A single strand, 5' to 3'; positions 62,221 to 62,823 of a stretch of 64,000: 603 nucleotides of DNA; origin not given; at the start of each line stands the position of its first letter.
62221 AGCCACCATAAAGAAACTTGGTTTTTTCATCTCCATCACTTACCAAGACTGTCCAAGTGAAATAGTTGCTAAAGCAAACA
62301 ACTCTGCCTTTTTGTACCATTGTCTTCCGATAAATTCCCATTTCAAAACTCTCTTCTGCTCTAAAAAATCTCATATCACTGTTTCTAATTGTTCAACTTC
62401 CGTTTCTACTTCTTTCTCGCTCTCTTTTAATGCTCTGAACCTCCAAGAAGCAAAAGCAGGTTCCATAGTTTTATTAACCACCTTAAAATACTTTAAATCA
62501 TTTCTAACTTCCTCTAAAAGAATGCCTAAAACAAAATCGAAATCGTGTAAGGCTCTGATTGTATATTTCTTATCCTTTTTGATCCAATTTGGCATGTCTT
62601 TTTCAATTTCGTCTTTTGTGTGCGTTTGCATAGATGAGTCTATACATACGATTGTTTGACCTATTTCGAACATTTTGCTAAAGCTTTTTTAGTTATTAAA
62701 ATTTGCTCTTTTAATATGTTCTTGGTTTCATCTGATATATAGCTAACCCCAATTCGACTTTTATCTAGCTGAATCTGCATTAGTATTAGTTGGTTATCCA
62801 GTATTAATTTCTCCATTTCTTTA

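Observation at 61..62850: Recurrent 25-30-bp GC-core motif (about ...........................), more than 30 copies, usually 0-40 bp upstream of small-gene start codons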

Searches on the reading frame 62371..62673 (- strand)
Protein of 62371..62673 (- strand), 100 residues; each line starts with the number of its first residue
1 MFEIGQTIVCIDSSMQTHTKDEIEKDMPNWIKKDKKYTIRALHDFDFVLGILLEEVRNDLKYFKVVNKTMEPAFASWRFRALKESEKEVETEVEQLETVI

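Call 66: find_encoding_contigs(protein=window:62371-62673:-, flank=10000, max_places=3)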
Protein window:62371-62673:- (100 aa): 3 contigs read that carry it; 2 places shown.
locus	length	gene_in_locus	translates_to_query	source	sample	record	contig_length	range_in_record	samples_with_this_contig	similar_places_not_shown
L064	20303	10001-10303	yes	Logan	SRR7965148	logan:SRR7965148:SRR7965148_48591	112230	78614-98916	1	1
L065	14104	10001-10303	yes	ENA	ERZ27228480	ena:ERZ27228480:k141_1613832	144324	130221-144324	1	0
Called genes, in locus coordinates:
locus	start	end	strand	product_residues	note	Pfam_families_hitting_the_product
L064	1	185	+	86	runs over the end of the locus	-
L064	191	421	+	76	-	-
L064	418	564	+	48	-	-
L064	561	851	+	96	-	-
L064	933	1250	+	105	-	-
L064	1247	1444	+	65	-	-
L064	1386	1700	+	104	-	-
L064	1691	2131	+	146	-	-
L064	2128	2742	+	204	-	-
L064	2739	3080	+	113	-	-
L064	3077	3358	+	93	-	-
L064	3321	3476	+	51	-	-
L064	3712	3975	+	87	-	-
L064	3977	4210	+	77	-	-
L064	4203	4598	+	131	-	-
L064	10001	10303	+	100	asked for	-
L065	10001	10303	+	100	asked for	-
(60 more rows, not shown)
